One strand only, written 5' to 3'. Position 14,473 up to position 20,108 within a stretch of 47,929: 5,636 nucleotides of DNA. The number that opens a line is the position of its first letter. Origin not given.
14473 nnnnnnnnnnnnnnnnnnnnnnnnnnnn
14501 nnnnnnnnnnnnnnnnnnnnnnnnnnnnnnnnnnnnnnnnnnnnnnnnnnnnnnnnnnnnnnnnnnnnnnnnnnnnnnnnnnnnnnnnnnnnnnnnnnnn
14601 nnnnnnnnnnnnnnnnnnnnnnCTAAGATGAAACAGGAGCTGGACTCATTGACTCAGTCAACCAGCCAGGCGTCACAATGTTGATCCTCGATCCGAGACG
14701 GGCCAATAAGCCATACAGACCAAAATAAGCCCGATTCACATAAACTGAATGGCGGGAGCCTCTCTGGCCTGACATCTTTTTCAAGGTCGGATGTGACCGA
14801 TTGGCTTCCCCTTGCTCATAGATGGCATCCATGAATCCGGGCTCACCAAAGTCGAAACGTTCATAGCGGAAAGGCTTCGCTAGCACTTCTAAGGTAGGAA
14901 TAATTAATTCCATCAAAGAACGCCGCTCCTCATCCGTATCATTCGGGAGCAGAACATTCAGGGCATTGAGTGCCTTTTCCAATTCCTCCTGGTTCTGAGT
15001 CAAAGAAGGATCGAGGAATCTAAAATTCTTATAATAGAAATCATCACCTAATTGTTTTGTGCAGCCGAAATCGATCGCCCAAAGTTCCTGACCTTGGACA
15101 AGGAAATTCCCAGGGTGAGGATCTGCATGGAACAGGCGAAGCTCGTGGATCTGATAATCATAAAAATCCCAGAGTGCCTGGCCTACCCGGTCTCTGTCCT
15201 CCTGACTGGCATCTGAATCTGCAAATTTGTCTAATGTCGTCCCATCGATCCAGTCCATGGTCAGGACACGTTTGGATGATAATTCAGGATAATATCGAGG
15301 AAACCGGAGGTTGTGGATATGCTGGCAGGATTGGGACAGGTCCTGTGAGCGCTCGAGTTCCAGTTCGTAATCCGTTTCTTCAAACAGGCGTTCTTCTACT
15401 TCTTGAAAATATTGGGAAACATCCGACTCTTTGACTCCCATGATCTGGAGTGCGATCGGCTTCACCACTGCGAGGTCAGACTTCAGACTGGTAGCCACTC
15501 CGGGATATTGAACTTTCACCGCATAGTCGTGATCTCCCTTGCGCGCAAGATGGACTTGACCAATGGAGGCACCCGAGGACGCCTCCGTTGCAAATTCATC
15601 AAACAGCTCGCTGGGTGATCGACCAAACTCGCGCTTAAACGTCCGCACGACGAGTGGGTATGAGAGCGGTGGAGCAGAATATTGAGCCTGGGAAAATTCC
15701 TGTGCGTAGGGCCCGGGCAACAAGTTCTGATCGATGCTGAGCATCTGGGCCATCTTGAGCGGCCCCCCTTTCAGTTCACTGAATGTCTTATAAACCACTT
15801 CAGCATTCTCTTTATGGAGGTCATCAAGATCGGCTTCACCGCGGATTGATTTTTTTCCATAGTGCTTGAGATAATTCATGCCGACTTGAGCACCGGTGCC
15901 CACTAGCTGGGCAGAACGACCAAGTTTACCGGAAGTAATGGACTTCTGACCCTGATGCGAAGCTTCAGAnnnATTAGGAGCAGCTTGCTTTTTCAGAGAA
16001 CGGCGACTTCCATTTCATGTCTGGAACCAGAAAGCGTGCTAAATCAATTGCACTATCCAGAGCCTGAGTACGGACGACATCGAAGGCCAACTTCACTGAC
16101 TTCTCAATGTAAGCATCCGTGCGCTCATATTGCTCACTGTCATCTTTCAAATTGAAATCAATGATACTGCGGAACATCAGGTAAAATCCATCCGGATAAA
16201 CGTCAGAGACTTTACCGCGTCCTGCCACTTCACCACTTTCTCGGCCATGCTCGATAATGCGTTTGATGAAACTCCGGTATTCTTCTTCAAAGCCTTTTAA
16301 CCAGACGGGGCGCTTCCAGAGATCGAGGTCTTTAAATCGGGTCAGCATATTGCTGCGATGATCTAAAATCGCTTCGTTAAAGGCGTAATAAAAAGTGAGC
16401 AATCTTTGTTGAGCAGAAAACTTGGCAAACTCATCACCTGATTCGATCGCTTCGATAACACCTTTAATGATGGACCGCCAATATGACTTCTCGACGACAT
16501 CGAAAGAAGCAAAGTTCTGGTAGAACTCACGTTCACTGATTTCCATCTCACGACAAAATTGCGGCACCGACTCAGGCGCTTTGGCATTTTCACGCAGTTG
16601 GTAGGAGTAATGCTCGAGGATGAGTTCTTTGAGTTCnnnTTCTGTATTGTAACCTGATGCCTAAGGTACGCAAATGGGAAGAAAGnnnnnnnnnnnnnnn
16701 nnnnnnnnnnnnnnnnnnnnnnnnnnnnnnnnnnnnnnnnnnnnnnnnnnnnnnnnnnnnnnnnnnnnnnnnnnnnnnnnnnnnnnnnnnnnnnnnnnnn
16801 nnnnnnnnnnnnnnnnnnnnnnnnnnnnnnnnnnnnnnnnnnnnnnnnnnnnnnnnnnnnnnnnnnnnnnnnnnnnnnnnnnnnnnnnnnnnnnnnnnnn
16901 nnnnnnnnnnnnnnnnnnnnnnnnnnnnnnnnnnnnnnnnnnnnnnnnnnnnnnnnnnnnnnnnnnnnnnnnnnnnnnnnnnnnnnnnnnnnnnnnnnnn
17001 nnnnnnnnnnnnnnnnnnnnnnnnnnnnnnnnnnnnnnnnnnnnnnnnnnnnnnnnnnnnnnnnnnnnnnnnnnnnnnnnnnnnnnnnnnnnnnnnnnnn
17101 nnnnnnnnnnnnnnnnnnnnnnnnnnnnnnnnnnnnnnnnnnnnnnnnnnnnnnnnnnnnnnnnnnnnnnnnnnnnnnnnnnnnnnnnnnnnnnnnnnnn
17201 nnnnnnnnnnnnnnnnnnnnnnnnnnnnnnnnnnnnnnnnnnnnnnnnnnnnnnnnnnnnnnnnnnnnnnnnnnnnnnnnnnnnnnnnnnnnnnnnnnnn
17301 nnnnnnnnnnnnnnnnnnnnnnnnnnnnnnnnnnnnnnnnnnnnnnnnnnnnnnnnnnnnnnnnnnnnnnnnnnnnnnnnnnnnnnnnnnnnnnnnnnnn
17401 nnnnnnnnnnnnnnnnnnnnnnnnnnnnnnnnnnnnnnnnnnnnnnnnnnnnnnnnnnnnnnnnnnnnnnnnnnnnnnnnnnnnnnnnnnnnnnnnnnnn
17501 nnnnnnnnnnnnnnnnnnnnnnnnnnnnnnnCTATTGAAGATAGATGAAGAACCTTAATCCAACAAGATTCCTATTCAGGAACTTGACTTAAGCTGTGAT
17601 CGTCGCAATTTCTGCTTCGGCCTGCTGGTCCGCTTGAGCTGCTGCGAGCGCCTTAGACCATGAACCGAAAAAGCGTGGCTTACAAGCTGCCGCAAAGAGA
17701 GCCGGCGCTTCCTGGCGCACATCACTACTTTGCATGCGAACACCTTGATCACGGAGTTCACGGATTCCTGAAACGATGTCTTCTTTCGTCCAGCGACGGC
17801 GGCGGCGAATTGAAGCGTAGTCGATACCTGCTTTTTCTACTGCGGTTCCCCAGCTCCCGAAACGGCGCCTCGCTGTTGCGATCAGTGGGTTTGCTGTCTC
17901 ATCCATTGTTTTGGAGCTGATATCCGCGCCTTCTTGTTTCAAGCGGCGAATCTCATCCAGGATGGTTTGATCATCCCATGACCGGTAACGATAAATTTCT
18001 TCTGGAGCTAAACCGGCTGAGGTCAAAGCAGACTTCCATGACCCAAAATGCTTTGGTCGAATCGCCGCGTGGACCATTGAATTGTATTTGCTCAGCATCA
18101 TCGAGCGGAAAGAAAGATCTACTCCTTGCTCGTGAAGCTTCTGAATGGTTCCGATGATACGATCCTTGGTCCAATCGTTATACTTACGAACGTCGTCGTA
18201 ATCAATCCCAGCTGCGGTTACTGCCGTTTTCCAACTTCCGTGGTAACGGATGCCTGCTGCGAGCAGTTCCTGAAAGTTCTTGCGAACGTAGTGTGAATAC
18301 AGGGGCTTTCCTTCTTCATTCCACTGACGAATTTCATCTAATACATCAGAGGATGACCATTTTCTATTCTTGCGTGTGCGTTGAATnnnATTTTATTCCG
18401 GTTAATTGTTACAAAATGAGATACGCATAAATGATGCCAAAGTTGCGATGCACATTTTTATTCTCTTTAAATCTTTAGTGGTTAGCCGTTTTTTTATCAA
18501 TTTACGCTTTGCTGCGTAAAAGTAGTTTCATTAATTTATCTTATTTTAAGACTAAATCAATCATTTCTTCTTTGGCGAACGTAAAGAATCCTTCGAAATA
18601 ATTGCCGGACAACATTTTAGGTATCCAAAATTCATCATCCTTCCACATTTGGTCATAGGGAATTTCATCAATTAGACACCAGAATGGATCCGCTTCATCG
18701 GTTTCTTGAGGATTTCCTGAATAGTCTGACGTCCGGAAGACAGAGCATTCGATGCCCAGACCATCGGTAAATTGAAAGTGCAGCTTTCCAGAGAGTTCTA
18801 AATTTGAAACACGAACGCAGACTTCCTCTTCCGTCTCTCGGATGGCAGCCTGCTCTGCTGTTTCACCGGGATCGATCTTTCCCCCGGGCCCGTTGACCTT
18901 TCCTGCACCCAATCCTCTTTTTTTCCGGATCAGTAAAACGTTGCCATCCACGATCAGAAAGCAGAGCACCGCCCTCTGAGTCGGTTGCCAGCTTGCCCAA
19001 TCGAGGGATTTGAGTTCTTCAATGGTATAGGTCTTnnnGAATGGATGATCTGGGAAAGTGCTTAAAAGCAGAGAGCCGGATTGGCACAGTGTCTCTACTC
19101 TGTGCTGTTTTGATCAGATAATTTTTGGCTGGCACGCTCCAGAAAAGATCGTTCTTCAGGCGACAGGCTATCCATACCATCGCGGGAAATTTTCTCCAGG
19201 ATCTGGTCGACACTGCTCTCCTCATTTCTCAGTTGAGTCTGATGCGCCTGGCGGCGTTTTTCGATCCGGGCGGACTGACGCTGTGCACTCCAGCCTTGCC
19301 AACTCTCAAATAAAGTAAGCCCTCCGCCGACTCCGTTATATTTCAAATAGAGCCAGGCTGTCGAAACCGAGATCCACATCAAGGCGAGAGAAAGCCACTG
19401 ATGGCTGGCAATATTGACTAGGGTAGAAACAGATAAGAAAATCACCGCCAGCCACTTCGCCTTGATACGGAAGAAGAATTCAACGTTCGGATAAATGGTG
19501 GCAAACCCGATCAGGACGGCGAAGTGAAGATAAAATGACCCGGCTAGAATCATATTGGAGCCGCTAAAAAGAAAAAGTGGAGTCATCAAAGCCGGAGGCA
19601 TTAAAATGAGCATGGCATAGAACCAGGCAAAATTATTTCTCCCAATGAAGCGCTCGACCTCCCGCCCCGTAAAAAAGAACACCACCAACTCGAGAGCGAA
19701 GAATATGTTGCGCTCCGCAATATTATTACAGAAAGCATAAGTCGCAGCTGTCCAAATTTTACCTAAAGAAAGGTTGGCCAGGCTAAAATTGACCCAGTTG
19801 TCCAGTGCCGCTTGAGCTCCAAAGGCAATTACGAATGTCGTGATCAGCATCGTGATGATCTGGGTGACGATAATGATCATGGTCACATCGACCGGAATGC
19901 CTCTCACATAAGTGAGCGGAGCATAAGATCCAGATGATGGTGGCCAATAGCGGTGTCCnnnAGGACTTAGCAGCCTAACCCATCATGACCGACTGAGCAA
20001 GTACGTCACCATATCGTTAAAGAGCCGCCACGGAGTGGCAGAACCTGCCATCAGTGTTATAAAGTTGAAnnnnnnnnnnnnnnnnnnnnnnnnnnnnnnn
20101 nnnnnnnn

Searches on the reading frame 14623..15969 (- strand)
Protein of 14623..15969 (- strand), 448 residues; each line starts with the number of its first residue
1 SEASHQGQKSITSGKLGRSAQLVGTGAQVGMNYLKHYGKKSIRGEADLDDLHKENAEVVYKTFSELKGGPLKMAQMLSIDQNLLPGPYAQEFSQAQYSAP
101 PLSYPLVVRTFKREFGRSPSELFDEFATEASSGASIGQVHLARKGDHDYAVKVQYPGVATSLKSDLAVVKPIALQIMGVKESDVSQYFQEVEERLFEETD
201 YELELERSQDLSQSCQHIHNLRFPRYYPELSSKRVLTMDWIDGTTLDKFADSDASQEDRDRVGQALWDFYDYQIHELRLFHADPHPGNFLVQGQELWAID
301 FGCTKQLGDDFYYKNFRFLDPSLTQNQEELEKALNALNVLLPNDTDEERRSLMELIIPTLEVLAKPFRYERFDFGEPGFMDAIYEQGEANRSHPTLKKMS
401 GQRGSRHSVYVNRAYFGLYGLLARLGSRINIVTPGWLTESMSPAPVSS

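Call 9: search_protein_families(library=pfam, proteins=[window:14623-15969:-], max_evalue=0.001)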
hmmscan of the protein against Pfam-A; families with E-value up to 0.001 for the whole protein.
window:14623-15969:- (448 aa): 2 families
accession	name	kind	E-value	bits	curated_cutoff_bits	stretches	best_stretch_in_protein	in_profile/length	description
PF03109.22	ABC1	-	1.2e-50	172.4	22.9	1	96-331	3-241/244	ABC1 atypical kinase-like domain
PF01636.29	APH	-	0.00051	20.3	23.2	0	252-304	139-197/239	Phosphotransferase enzyme family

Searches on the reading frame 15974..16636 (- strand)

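Call 10: search_protein_families(library=pfam, proteins=[window:15974-16636:-], max_evalue=0.001)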
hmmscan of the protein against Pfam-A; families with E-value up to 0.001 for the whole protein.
window:15974-16636:- (220 aa): 1 family
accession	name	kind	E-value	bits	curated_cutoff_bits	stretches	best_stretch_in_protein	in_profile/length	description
PF17931.6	TetR_C_23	-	1.7e-23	83.6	29.1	1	78-203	1-127/127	Tetracyclin repressor-like, C-terminal domain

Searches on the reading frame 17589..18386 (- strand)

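Call 10: search_protein_families(library=pfam, proteins=[window:17589-18386:-], max_evalue=0.001)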
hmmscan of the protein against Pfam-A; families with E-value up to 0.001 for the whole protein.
window:17589-18386:- (265 aa): 1 family
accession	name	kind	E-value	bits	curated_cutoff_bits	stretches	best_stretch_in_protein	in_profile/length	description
PF18780.6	HNH_repeat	-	3e-21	75.9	26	1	138-189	2-54/54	Homing endonuclease associated repeat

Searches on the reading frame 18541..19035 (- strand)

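Call 10: search_protein_families(library=pfam, proteins=[window:18541-19035:-], max_evalue=0.001)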
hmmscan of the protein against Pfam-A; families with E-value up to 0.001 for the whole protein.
window:18541-19035:- (164 aa): 2 families
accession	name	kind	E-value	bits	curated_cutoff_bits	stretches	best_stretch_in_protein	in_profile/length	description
PF00293.34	NUDIX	-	6.3e-19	68.7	21.1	1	19-137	2-130/134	NUDIX domain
PF14815.12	NUDIX_4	-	0.00025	21.3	35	1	26-107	3-83/113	NUDIX domain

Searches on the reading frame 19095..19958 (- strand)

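Call 10: search_protein_families(library=pfam, proteins=[window:19095-19958:-], max_evalue=0.001)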
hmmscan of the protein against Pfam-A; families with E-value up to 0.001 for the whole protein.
window:19095-19958:- (287 aa): 1 family
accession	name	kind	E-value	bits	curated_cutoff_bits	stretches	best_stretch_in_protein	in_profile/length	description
PF20216.3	DUF6576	-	6.9e-09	36.1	27.3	1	244-279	12-47/47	Family of unknown function (DUF6576)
